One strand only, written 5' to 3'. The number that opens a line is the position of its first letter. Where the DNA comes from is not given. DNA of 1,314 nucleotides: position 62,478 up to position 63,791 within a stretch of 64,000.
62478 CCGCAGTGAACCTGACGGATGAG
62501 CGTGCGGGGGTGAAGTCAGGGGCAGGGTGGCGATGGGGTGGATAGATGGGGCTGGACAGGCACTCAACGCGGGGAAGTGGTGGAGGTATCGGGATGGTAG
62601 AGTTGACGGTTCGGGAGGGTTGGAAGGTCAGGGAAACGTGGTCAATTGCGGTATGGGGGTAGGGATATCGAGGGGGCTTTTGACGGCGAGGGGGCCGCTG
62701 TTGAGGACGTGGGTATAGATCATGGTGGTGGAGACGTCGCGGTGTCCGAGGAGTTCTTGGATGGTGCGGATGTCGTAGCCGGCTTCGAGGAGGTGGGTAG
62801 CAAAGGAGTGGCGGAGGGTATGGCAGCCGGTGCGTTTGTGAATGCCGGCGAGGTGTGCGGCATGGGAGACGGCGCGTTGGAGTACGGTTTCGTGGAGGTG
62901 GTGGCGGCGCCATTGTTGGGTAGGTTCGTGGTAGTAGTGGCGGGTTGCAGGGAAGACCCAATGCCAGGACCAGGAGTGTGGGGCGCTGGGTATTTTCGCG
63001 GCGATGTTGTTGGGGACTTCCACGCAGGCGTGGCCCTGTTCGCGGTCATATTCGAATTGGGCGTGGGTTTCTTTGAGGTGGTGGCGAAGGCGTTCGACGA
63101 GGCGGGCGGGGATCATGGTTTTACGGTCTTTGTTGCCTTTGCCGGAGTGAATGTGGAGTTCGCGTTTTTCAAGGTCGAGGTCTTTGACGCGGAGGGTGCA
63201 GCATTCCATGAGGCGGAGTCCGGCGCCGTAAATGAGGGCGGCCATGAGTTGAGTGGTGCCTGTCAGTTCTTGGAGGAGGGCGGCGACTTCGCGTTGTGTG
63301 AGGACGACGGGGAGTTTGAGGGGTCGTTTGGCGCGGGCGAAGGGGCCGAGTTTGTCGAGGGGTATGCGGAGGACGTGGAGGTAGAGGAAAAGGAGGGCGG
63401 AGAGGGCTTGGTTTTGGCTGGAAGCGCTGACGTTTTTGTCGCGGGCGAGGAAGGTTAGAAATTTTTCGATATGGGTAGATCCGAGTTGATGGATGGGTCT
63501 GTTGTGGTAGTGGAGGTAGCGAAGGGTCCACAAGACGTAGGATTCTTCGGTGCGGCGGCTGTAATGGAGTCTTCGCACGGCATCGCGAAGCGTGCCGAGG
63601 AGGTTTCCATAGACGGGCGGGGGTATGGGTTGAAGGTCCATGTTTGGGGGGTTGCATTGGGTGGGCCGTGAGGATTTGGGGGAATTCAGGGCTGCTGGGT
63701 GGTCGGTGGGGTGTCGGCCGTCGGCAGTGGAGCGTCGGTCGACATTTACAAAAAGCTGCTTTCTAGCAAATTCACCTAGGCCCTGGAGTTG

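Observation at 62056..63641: Integrase co-oriented with the array (inverted-intI configuration) with candidate attI directly downstream of intI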

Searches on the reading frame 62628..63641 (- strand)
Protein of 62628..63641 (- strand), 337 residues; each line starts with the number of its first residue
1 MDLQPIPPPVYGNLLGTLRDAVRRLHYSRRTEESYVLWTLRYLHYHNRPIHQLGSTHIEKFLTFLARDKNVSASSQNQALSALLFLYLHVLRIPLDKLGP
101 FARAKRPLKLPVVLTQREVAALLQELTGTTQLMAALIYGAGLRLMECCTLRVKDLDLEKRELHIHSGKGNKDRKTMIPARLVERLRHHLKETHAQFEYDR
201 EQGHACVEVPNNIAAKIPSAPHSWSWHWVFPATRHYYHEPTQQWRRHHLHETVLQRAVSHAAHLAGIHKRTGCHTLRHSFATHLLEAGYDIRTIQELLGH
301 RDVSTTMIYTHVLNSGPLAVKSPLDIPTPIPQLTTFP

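Call 3: search_protein_families(library=ncbifam, proteins=[window:62628-63641:-], max_evalue=0.001)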
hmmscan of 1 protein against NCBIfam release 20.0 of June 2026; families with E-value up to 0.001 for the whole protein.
window:62628-63641:- (337 aa): 12 families
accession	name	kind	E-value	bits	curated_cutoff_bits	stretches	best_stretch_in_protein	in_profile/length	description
TIGR02249.1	integrase_gron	subfamily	1.6e-118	395.7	265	1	15-325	2-313/315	integron integrase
NF011946.0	PRK15417.1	equivalog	1.4e-88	297.3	435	1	5-330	7-333/337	integron integrase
NF040815.2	recomb_XerA_Arch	equivalog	4.3e-48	164.2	220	2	26-194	11-177/263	site-specific tyrosine recombinase/integron integrase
NF001399.0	PRK00283.1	subfamily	1.2e-41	142.9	279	1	40-314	38-285/300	tyrosine recombinase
TIGR02224.1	recomb_XerC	equivalog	3.3e-41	141.6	335.15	2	247-312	212-277/295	tyrosine recombinase XerC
TIGR02225.1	recomb_XerD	equivalog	3.8e-40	138.1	329.6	2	246-314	208-276/290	site-specific tyrosine recombinase XerD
NF002331.0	PRK01287.1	subfamily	1.4e-26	93.4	371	2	249-312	248-312/365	site-specific tyrosine recombinase XerC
NF003462.0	PRK05084.1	equivalog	1.4e-16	60.2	267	2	268-314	300-346/360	tyrosine recombinase XerS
NF007370.0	PRK09870.1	subfamily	2.4e-11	43.6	221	1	255-311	122-178/200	tyrosine-type DNA invertase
NF007371.0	PRK09871.1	subfamily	3.8e-09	36.4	222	1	255-311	117-173/198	tyrosine-type DNA invertase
NF041502.1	integrase_1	equivalog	6.6e-08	31.7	350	1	125-312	161-360/484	site-specific integrase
NF002685.0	PRK02436.1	equivalog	2.5e-05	24.2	178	1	104-197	87-178/245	site-specific tyrosine recombinase XerD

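Call 4: search_protein_families(library=pfam, proteins=[window:62628-63641:-], max_evalue=0.001)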
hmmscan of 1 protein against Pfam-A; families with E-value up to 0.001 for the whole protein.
window:62628-63641:- (337 aa): 2 families
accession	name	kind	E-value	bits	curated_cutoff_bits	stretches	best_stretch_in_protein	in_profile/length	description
PF00589.27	Phage_integrase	-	1e-37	130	27.1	1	113-313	2-169/172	Phage integrase family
PF13495.12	Phage_int_SAM_4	-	4.2e-22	78.8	27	1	14-95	1-83/85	Phage integrase, N-terminal SAM-like domain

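Call 18: find_homologous_proteins(query=window:62628-63641:-, max_evalue=1e-30)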
Query window:62628-63641:- (337 aa): 8000 proteins with E <= 1e-30 among 8000 candidates; the best 120 are listed.
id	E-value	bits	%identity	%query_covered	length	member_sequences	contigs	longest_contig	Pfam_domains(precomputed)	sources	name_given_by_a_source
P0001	2.1e-227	772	100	100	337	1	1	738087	PF13495.13,PF00589.28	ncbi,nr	ncbi:MAG: integron integrase [Polyangiaceae bacterium]|nr:integron integrase [Polyangiaceae bacteriu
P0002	1.0e-126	441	64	94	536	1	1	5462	PF13495.13,PF00589.28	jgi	-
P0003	1.5e-126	441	63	95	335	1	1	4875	PF13495.13,PF00589.28,PF02899.24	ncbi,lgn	-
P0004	7.4e-125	435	63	93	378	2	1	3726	PF13495.13,PF00589.28,PF02899.24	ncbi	-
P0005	4.4e-124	433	62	93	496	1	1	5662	PF13495.13,PF00589.28,PF02899.24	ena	-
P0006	4.5e-124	432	61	95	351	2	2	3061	PF13495.13,PF00589.28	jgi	jgi:integron integrase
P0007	2.2e-122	427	62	93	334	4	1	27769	PF13495.13,PF00589.28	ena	-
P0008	3.1e-121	423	62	95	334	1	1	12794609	PF13495.13,PF00589.28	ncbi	-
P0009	3.2e-121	423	61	95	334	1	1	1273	PF13495.13,PF00589.28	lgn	-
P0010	1.5e-120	421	61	93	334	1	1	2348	PF13495.13,PF00589.28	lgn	-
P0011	1.7e-120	421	62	93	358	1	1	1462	PF13495.13,PF00589.28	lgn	-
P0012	1.4e-118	414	59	96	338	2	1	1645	PF13495.13,PF00589.28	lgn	-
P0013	2.7e-116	407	59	93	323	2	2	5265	PF13495.13,PF00589.28,PF02899.24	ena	-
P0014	5.1e-116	406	57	91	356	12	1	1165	PF13495.13,PF00589.28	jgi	-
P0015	1.3e-115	405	59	93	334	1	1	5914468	PF13495.13,PF00589.28,PF02899.24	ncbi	ncbi:MAG: integron integrase [Minicystis sp.]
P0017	3.0e-114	400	60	93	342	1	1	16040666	PF13495.13,PF00589.28,PF02899.24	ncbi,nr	ncbi:Integron integrase IntIPac [Minicystis rosea]|nr:Integron integrase IntIPac [Minicystis rosea]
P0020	6.2e-113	396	66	80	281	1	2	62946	PF13495.13,PF00589.28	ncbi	ncbi:MAG: integron integrase [Polyangiaceae bacterium]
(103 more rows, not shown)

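Call 19: find_encoding_contigs(protein=P0001, flank=10000, max_places=3)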
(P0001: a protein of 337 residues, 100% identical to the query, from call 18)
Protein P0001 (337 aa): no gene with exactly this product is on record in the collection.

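Call 20: find_related_loci(query=window:62628-63641:-, collection=genome_contigs, flank=10000)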
Query window:62628-63641:- (337 aa) in genome_contigs; peptide patterns used: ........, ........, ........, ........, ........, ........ (x = any residue, [..] = any of these).
600 stretches matched a pattern (row limit reached: there are more); 586 encode a relative of the query (tblastn E <= 1e-3); the best 80 are kept; 80 distinct loci.
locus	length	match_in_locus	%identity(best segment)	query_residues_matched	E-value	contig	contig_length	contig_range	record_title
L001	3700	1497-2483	57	1-328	2e-113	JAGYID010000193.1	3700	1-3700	MAG: Acidobacteria bacterium isolate CR_Sed_300A_bin.1 scaffold_14072, whole genome shotgun sequence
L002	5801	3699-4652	56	6-325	1e-110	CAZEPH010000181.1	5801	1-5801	MAG TPA_asm: uncultured bacterium isolate SRP173033_co3_64 genome assembly, contig: NODE_20759_length_5801_cov_4.663592,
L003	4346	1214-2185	55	3-325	1e-109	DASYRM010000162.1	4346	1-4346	MAG TPA_asm: Vicinamibacterales bacterium isolate SMAG_U4511 k141_2794799, whole genome shotgun sequence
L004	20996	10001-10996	53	9-331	9e-109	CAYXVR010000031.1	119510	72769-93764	MAG TPA_asm: uncultured Nannocystaceae bacterium isolate binchicken_co179_119 genome assembly, contig: NODE_714_length_1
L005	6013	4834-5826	55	1-325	9e-109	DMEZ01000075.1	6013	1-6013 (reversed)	MAG TPA_asm: Elusimicrobia bacterium isolate UBA9639 contig_15326, whole genome shotgun sequence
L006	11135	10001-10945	56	12-325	2e-108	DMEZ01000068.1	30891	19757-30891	MAG TPA_asm: Elusimicrobia bacterium isolate UBA9639 contig_3707, whole genome shotgun sequence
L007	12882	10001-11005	53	5-326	4e-108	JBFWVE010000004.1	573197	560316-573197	MAG: Vicinamibacteria bacterium isolate CA_2019_TPBF_87 NODE_106_length_573197_cov_18.842531_TPBF, whole genome shotgun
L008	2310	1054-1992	56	14-325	5e-113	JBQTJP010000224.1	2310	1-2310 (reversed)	MAG: Armatimonadota bacterium isolate SAR42 c_000000049416, whole genome shotgun sequence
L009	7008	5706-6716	53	4-335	4e-107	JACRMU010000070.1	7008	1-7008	MAG: Deltaproteobacteria bacterium isolate NC_groundwater_1915_Pr3_S2p5_65_9 SR2-18-S2p5_coassembly_scaffold_128087, who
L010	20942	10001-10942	55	13-325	2e-106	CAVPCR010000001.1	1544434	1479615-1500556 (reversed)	MAG: Candidatus Eisenbacteria bacterium isolate MFD00032.bin.2.41 genome assembly, contig: contig_15888, whole genome sh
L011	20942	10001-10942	54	14-326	3e-106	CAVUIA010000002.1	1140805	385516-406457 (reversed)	MAG: uncultured bacterium isolate MFD04716.bin.1.102 genome assembly, contig: contig_14434, whole genome shotgun sequenc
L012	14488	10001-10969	53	7-325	4e-106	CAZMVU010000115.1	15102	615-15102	MAG TPA_asm: uncultured Nitrospirales bacterium isolate SRP252850_co1_233 genome assembly, contig: NODE_7311_length_1510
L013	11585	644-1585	56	13-325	4e-106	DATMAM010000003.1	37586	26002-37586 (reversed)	MAG TPA_asm: Candidatus Acidiferrales bacterium isolate SMAG_U13326 k141_556483, whole genome shotgun sequence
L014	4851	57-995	56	14-325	5e-106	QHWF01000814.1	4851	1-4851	MAG: Acidobacteria bacterium isolate gp6 AA50 14_1009_16_40cm_scaffold_182584_curated, whole genome shotgun sequence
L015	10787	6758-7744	52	4-325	5e-105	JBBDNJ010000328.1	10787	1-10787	MAG: Candidatus Binatia bacterium isolate LejiaB_54_11 Lejia_B_7852_length_10787_cov_7, whole genome shotgun sequence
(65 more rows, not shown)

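Call 21: find_encoding_contigs(protein=P0017, flank=10000, max_places=2)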
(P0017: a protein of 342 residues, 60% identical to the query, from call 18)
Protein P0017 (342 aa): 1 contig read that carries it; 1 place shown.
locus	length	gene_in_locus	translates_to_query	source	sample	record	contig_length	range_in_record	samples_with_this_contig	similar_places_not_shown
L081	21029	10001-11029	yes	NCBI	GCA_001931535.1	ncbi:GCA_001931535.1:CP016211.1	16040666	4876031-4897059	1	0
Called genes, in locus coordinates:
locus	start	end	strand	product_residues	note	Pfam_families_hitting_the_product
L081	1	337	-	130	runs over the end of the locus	PF00903:Glyoxalase, PF18029:Glyoxalase_6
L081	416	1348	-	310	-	PF00551:Formyl_trans_N, PF02911:Formyl_trans_C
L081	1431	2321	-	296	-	PF03781:FGE-sulfatase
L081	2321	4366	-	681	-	PF00069:Pkinase, PF07714:PK_Tyr_Ser-Thr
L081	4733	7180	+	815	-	PF02190:LON_substr_bdg, PF13191:AAA_16 (faint), PF08298:AAA_PrkA (faint), PF00004:AAA, PF07728:AAA_5 (weak), PF22667:Lon_lid, PF05362:Lon_C, PF13541:ChlI (weak)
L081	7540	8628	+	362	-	PF14518:Haem_oxygenas_2 (weak)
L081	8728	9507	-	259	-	-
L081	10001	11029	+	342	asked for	PF02899:Phage_int_SAM_1 (weak), PF13495:Phage_int_SAM_4, PF00589:Phage_integrase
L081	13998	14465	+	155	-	PF13289:SIR2_2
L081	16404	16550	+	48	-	-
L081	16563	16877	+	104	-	PF14206:Cys_rich_CPCC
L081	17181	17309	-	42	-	-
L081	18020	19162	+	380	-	PF08450:SGL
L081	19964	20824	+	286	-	PF01210:NAD_Gly3P_dh_N (weak), PF01488:Shikimate_DH (weak), PF02558:ApbA (weak), PF02826:2-Hacid_dh_C (weak), PF03446:NAD_binding_2, PF03807:F420_oxidored, PF07991:KARI_N (weak)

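Call 22: find_encoding_contigs(protein=P0008, flank=10000, max_places=2)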
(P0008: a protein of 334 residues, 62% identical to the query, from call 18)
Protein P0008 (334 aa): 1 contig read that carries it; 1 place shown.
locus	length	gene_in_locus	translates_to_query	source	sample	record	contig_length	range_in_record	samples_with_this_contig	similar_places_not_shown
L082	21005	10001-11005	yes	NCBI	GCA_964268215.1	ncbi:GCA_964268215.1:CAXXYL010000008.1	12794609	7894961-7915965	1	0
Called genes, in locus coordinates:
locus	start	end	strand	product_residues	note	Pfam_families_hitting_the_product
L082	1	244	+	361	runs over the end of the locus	-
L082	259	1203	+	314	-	-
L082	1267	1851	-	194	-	PF08207:EFP_N, PF01132:EFP, PF09285:Elong-fact-P_C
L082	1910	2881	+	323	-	PF13174:TPR_6 (faint), PF13525:YfiO (weak), PF14559:TPR_19 (faint)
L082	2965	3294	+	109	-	PF01491:Frataxin_Cyay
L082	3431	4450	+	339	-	PF00498:FHA (weak)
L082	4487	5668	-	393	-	PF00149:Metallophos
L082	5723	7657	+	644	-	-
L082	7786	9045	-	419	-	PF03372:Exo_endo_phos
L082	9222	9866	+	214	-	-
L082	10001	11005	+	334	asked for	PF13495:Phage_int_SAM_4, PF00589:Phage_integrase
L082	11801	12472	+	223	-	-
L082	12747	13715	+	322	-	-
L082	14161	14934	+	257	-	-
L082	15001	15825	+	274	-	-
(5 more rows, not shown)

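Call 23: find_encoding_contigs(protein=P0015, flank=10000, max_places=2)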
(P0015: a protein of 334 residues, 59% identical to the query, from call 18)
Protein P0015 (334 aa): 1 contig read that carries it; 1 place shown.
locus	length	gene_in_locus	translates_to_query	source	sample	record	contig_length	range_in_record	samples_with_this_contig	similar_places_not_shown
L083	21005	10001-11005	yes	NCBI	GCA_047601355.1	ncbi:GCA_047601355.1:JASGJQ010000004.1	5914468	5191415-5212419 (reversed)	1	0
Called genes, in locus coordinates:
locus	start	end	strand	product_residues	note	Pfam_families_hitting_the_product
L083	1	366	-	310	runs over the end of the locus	PF00551:Formyl_trans_N, PF02911:Formyl_trans_C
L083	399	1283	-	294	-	PF03781:FGE-sulfatase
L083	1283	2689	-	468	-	-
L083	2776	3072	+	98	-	-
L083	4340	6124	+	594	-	PF08298:AAA_PrkA (weak), PF13191:AAA_16 (faint), PF00004:AAA, PF07728:AAA_5, PF22667:Lon_lid, PF05362:Lon_C, PF13541:ChlI (weak)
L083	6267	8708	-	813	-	PF04542:Sigma70_r2, PF08281:Sigma70_r4_2 (weak), PF04545:Sigma70_r4, PF02369:Big_1 (faint), PF13620:CarboxypepD_reg (weak), PF13620:CarboxypepD_reg, PF13620:CarboxypepD_reg, PF17820:PDZ_6 (weak), +12 more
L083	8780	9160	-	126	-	-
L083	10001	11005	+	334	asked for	PF02899:Phage_int_SAM_1 (weak), PF13495:Phage_int_SAM_4, PF00589:Phage_integrase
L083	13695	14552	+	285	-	-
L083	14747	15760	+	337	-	PF04471:Mrr_cat (weak)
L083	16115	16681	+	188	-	-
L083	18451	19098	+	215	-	-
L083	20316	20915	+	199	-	PF03130:HEAT_PBS (faint), PF13513:HEAT_EZ (faint), PF02985:HEAT (faint), PF13646:HEAT_2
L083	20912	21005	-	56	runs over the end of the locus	-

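Call 45: search_solved_structures(query=window:62628-63641:-, max_evalue=1e-20, show_alignments=1)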
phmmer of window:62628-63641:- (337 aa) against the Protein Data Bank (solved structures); distinct sequences matched with E-value up to 1e-20: 3.
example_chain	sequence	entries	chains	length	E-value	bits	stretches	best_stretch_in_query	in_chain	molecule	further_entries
2a3v_A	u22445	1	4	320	1.4e-78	268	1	15-324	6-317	site-specific recombinase IntI4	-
5hxy_A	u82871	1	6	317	8.3e-33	117.6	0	27-189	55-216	Tyrosine recombinase XerA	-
4a8e_A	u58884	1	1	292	3e-28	102.6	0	43-192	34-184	PROBABLE TYROSINE RECOMBINASE XERC-LIKE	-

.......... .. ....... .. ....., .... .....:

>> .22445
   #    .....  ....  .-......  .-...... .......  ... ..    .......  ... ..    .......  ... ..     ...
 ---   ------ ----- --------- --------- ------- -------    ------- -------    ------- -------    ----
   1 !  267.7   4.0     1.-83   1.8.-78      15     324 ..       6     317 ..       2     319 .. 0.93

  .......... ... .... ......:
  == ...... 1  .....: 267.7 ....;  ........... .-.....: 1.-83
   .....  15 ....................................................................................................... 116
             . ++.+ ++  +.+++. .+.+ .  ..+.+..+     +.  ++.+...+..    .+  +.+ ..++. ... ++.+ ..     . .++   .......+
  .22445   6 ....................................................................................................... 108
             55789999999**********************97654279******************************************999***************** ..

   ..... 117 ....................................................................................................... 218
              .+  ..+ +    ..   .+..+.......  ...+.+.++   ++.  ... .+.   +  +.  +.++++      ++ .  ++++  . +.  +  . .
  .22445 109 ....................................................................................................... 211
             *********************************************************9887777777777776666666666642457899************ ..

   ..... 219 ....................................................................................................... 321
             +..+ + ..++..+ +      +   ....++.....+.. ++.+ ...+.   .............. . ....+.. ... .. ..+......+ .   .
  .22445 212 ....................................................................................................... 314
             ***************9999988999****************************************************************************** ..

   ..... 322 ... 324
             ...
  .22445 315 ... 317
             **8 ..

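Call 48: find_encoding_contigs(protein=P0002, flank=10000, max_places=1)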
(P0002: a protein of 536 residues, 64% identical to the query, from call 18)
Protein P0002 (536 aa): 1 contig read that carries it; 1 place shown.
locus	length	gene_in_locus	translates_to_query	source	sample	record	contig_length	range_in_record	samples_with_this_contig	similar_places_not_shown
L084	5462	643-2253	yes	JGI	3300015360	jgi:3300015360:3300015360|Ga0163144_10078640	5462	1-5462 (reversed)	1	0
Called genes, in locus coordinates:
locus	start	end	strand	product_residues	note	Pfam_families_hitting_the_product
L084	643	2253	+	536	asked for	PF13495:Phage_int_SAM_4, PF00589:Phage_integrase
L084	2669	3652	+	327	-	-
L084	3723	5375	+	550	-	-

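Call 49: find_encoding_contigs(protein=P0003, flank=10000, max_places=1)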
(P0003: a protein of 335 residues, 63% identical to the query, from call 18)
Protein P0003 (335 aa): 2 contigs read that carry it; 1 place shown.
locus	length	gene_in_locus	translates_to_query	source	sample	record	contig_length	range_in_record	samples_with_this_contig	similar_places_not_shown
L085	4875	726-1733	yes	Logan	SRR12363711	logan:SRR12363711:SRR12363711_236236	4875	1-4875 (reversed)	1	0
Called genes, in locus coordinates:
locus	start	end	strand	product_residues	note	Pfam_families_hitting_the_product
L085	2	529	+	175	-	?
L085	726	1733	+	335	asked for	PF02899:Phage_int_SAM_1 (faint), PF13495:Phage_int_SAM_4, PF00589:Phage_integrase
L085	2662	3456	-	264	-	-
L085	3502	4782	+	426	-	PF13271:DUF4062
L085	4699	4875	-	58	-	?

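Call 50: find_encoding_contigs(protein=P0007, flank=10000, max_places=1)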
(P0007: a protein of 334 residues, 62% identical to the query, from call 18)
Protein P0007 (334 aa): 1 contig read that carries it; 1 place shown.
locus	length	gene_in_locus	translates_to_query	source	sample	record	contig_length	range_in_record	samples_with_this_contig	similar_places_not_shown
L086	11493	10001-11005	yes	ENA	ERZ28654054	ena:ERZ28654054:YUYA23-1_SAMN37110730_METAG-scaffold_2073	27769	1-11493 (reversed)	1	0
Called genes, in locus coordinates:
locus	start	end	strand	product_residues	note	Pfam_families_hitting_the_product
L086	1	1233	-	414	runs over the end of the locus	PF00389:2-Hacid_dh, PF02826:2-Hacid_dh_C, PF22629:ACT_AHAS_ss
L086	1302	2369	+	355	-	-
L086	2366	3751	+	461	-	PF07730:HisKA_3, PF02518:HATPase_c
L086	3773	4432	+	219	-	PF00072:Response_reg, PF00196:GerE, PF08281:Sigma70_r4_2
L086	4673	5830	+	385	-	PF00487:FA_desaturase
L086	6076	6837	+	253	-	PF00376:MerR (weak), PF13411:MerR_1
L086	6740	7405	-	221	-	-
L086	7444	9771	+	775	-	PF09937:DUF2169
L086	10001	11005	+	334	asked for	PF13495:Phage_int_SAM_4, PF00589:Phage_integrase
